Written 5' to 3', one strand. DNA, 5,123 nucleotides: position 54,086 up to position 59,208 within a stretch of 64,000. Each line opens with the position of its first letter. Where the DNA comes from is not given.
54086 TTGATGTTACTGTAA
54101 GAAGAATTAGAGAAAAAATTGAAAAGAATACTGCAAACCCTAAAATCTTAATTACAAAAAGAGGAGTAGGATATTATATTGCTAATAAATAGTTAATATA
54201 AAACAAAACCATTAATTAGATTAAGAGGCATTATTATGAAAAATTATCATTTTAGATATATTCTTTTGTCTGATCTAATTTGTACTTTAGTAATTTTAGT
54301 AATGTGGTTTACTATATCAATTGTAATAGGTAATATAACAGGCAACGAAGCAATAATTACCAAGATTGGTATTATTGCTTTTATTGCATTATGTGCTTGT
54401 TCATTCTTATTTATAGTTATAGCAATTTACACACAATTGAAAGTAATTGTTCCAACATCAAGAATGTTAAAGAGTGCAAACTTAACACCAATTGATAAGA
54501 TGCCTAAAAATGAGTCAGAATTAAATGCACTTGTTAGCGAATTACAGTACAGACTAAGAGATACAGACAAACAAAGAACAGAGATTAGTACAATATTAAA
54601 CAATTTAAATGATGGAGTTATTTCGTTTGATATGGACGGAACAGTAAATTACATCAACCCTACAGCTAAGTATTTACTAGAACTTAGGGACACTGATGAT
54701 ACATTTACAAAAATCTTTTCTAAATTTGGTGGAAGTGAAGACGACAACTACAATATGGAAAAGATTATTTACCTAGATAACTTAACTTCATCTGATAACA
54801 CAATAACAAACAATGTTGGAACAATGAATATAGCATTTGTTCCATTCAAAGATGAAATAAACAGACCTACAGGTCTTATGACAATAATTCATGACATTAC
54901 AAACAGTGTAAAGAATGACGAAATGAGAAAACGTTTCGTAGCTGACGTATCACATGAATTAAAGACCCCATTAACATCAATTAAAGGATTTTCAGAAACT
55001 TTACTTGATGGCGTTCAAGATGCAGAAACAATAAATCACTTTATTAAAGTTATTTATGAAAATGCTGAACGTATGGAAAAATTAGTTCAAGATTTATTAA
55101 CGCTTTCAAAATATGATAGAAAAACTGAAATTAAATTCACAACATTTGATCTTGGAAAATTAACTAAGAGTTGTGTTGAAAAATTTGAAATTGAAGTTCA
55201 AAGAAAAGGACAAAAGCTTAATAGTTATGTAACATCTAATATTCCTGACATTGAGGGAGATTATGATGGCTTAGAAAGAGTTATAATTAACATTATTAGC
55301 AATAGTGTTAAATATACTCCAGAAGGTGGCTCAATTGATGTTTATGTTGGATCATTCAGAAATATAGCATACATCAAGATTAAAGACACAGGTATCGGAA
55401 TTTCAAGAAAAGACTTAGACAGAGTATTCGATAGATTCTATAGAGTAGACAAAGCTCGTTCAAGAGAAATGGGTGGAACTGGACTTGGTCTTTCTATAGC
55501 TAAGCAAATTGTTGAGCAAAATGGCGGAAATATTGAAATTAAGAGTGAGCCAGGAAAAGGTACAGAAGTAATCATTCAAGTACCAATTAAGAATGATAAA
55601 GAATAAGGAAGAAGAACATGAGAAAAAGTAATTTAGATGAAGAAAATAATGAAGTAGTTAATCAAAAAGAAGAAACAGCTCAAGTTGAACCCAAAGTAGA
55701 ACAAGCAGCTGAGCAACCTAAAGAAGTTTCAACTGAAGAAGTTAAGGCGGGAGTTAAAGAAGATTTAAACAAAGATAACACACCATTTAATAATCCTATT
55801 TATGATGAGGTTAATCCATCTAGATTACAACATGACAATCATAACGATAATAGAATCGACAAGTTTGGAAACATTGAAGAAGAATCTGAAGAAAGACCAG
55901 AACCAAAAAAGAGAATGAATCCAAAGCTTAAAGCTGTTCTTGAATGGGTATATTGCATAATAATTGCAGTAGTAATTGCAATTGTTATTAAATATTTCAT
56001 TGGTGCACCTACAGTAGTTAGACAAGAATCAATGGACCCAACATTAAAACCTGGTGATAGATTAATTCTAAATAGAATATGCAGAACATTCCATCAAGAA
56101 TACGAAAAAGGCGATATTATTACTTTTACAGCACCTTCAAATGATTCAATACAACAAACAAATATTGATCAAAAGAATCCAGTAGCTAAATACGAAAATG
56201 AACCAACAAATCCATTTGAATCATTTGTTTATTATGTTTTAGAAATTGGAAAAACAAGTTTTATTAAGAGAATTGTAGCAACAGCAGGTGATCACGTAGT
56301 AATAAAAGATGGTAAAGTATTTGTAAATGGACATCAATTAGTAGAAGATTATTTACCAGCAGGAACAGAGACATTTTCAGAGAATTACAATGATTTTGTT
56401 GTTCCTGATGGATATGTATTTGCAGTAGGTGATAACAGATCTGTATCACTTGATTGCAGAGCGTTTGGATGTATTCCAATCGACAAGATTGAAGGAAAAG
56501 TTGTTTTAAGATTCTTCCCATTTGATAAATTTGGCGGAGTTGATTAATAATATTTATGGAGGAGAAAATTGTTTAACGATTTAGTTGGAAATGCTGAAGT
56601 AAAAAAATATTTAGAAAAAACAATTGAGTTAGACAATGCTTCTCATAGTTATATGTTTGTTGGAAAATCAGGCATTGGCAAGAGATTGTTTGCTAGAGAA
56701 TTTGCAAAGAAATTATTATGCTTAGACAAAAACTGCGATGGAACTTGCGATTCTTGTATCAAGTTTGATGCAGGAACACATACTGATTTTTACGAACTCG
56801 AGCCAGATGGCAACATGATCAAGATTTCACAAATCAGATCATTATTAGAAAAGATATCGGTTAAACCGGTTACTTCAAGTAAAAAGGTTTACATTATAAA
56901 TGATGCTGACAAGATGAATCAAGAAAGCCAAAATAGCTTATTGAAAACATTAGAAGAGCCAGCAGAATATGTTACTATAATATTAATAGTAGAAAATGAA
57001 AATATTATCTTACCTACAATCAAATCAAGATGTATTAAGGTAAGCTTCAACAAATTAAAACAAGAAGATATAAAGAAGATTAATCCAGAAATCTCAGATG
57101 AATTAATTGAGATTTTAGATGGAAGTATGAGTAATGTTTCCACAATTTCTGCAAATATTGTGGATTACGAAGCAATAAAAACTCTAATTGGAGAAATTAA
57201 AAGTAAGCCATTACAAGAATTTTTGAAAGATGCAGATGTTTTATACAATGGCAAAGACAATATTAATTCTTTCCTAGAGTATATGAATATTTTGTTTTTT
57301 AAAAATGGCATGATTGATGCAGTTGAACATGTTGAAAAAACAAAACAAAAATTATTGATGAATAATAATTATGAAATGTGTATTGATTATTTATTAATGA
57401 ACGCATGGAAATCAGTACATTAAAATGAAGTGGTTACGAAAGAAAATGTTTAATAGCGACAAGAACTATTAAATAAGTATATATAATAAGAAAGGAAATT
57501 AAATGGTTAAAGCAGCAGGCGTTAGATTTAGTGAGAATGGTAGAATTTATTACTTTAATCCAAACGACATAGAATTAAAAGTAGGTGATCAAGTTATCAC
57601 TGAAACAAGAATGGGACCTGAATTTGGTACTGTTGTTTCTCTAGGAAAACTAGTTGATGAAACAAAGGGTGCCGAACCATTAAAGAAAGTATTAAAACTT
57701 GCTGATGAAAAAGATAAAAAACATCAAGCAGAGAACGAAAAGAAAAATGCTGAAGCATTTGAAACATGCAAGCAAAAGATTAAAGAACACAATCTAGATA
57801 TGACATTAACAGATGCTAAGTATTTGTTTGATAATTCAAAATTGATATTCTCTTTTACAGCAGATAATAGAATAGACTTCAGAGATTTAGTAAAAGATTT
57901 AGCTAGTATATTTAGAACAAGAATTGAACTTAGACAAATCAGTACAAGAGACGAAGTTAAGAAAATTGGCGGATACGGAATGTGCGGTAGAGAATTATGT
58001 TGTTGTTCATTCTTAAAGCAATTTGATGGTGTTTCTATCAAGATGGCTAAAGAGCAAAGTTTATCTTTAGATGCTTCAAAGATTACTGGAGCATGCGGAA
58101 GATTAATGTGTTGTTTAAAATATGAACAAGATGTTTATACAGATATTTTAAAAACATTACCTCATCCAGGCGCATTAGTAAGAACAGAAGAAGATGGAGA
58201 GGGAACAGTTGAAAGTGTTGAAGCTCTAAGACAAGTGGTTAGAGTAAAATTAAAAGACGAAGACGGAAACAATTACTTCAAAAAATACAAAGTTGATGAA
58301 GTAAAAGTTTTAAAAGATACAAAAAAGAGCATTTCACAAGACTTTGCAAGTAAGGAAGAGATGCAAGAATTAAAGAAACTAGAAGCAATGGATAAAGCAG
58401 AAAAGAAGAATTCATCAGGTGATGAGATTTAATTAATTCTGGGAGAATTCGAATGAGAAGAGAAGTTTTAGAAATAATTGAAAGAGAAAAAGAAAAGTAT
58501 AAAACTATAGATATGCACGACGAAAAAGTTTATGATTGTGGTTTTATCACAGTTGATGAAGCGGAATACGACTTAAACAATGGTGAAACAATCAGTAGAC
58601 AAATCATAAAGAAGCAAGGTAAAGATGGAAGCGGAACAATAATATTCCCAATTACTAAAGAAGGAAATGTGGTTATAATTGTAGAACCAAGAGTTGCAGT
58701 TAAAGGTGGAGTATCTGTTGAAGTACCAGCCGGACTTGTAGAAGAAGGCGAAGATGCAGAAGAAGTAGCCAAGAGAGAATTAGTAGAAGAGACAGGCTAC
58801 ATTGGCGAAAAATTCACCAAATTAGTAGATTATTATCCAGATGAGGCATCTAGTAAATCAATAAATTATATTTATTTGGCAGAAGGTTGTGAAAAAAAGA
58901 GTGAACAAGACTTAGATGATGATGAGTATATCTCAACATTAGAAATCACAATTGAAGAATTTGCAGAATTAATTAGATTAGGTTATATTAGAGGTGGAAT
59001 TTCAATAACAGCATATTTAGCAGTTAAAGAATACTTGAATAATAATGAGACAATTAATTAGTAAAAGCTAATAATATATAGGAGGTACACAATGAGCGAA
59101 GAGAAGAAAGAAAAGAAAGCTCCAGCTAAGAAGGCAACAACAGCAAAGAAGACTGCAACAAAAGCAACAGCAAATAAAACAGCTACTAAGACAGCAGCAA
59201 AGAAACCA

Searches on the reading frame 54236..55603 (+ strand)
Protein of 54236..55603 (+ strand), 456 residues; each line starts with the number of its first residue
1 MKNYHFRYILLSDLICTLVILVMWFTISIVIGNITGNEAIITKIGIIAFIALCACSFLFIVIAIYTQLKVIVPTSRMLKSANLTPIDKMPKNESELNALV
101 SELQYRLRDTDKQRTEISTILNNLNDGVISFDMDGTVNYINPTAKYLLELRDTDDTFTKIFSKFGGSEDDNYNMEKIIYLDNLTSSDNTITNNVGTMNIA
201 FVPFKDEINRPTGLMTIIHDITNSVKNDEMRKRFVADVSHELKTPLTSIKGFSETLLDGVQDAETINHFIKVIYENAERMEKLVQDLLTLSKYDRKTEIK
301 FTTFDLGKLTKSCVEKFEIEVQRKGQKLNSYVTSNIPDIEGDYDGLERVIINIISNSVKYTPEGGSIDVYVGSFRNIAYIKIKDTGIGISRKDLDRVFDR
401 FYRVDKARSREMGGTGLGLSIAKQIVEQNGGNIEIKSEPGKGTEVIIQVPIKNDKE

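Call 10: search_protein_families(library=pfam, proteins=[window:54236-55603:+], max_evalue=0.001)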
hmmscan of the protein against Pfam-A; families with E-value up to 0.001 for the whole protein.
window:54236-55603:+ (456 aa): 4 families
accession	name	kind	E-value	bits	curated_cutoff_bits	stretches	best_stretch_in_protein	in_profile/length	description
PF02518.31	HATPase_c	-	7.3e-30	104.1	26.4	1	341-452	1-110/111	Histidine kinase-, DNA gyrase B-, and HSP90-like ATPase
PF00512.31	HisKA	-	1.4e-20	73.6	26.9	1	230-294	1-64/66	His Kinase A (phospho-acceptor) domain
PF13589.12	HATPase_c_3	-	6.2e-05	23.5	25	1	346-423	3-81/137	Histidine kinase-, DNA gyrase B-, and HSP90-like ATPase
PF08448.16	PAS_4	-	0.00065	20.4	23.1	0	121-150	1-30/110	PAS fold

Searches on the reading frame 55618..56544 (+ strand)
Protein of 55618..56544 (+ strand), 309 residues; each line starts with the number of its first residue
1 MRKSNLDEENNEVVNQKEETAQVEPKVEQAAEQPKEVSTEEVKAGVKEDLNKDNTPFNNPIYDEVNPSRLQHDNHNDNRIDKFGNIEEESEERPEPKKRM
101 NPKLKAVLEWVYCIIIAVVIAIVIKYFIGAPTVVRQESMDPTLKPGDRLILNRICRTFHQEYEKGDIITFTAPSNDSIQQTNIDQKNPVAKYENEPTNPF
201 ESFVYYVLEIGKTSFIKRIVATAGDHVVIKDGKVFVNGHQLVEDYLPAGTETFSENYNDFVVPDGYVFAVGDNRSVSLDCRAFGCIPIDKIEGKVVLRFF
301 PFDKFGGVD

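Call 10: search_protein_families(library=pfam, proteins=[window:55618-56544:+], max_evalue=0.001)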
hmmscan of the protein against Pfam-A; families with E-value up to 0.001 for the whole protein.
window:55618-56544:+ (309 aa): 1 family
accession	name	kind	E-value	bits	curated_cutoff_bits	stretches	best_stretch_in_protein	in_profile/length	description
PF10502.14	Peptidase_S26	-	7.6e-38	130.5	22.9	1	108-300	2-168/168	Signal peptidase, peptidase S26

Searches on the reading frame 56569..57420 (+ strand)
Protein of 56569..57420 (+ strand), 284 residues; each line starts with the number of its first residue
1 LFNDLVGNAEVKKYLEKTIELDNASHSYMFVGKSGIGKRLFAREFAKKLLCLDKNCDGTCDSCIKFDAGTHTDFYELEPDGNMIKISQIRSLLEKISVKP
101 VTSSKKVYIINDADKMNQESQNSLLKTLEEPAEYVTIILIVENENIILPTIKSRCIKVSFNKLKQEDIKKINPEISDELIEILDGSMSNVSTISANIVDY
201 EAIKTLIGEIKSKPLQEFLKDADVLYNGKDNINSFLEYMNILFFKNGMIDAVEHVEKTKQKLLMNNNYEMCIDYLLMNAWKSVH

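Call 10: search_protein_families(library=pfam, proteins=[window:56569-57420:+], max_evalue=0.001)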
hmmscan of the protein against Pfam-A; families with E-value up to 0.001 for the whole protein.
window:56569-57420:+ (284 aa): 3 families
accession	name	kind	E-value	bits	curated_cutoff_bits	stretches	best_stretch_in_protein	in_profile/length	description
PF13177.12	DNA_pol3_delta2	-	1.2e-51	175.3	27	1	8-163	2-160/161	DNA polymerase III, delta subunit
PF00004.35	AAA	-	0.00019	22.3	21.2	1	29-157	2-125/131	ATPase family associated with various cellular activities (AAA)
PF07728.20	AAA_5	-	0.00049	20.5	22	0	29-130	3-92/139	AAA domain (dynein-related subfamily)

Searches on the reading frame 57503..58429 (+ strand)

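Call 10: search_protein_families(library=pfam, proteins=[window:57503-58429:+], max_evalue=0.001)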
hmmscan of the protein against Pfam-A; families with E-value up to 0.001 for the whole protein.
window:57503-58429:+ (309 aa): 1 family
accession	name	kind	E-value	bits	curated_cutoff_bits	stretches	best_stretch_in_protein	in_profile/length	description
PF04468.17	PSP1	-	1.1e-33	115.8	27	1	61-146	1-86/86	PSP1 C-terminal conserved region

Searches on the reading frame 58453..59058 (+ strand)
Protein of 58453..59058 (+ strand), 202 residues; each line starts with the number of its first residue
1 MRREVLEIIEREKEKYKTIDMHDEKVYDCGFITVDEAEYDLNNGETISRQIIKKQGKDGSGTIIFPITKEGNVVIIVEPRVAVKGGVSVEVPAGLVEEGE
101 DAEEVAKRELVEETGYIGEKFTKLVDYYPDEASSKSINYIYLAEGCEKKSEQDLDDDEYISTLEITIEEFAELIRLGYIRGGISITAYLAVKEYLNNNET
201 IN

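Call 10: search_protein_families(library=pfam, proteins=[window:58453-59058:+], max_evalue=0.001)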
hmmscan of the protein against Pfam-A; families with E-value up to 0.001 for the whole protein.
window:58453-59058:+ (202 aa): 1 family
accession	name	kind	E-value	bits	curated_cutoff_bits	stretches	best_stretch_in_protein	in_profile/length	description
PF00293.34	NUDIX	-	7.9e-14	52.2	21.1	1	62-170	6-118/134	NUDIX domain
